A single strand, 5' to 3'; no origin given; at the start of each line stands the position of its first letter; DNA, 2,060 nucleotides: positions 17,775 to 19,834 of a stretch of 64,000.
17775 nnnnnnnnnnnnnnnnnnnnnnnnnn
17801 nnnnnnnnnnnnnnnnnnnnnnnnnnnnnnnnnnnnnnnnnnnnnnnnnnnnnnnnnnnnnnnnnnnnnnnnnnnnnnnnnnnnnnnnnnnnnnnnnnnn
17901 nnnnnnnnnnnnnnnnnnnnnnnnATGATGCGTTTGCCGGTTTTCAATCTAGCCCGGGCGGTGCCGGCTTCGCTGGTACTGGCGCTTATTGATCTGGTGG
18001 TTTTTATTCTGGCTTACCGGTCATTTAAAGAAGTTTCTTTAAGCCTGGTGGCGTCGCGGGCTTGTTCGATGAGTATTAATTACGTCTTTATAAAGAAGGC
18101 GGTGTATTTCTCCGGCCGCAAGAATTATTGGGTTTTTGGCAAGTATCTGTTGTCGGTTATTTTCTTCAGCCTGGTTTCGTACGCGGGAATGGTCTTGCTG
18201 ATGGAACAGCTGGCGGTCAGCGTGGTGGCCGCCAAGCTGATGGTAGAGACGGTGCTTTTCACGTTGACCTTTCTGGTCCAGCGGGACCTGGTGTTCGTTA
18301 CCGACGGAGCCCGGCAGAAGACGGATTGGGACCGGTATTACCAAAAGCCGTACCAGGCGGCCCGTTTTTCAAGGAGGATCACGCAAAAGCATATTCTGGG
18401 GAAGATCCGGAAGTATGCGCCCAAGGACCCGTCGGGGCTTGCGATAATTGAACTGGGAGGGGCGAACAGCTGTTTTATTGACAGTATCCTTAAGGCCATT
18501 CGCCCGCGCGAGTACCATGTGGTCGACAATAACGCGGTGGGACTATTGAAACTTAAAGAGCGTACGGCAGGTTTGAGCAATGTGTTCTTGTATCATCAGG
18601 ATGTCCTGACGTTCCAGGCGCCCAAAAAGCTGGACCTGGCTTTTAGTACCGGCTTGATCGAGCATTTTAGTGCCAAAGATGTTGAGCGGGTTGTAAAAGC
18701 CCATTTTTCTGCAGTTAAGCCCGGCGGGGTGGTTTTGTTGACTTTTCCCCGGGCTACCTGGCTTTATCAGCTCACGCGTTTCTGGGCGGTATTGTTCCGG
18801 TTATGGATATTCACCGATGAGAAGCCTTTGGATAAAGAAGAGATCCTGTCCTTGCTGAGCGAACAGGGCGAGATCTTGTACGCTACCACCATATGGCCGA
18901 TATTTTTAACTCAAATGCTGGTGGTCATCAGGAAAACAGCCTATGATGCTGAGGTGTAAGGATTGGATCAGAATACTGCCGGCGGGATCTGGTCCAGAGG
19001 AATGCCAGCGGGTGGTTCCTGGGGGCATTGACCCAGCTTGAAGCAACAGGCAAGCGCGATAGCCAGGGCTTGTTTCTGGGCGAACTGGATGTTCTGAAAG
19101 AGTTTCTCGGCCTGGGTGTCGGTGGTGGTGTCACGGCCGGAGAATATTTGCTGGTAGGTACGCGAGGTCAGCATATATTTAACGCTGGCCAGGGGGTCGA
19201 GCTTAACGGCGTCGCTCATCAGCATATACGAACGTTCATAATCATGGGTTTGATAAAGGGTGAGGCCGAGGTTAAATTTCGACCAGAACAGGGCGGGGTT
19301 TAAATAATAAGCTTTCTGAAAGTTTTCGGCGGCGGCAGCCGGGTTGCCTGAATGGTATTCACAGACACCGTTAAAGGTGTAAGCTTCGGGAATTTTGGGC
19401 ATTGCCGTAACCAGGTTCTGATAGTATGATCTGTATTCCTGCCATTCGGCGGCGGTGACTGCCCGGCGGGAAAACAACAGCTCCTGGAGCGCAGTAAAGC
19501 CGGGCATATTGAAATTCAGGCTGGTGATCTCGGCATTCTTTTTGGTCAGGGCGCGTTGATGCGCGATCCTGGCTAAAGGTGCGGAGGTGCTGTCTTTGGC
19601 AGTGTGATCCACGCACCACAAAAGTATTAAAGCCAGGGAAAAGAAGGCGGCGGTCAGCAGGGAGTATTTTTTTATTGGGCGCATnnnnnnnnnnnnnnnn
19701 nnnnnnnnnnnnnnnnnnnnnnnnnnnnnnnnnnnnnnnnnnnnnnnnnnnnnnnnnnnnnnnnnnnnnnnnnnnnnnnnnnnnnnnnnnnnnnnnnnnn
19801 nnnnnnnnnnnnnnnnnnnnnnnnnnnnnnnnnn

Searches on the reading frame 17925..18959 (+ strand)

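Call 19: search_protein_families(library=pfam, proteins=[window:17925-18959:+], max_evalue=0.001)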
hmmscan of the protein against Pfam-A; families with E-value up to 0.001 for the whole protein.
window:17925-18959:+ (344 aa): 5 families
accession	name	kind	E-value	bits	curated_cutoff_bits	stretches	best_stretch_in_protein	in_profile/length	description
PF08242.18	Methyltransf_12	-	1.7e-07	32.3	30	1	176-270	2-98/98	Methyltransferase domain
PF13649.12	Methyltransf_25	-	4.9e-07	30.8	27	1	174-268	1-97/97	Methyltransferase domain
PF13489.12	Methyltransf_23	-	8.8e-07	29.2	27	1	154-294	6-132/164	Methyltransferase domain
PF04138.20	GtrA_DPMS_TM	-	1.7e-05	25.4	26.1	1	20-124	10-117/117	GtrA/DPMS, transmembrane domain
PF08241.18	Methyltransf_11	-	0.00087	20.3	21.2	0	195-271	19-94/95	Methyltransferase domain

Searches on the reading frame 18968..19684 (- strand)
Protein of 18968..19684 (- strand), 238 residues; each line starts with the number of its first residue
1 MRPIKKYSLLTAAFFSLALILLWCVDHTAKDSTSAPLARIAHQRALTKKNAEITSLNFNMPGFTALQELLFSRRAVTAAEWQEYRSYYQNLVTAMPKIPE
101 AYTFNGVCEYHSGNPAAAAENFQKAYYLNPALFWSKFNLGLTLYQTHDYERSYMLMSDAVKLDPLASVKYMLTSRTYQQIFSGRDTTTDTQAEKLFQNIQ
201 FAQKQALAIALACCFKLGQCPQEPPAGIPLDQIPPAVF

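Call 19: search_protein_families(library=pfam, proteins=[window:18968-19684:-], max_evalue=0.001)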
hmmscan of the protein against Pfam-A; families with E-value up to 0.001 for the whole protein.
window:18968-19684:- (238 aa): 3 families
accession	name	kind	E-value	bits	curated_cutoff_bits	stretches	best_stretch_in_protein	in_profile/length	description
PF07719.23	TPR_2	-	2.6e-07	30.7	27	0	99-131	1-33/34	Tetratricopeptide repeat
PF00515.34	TPR_1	-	0.00038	20.6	27.8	0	100-130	2-32/34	Tetratricopeptide repeat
PF13432.12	TPR_16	-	0.00092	20.1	32.7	0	80-130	12-62/65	Tetratricopeptide repeat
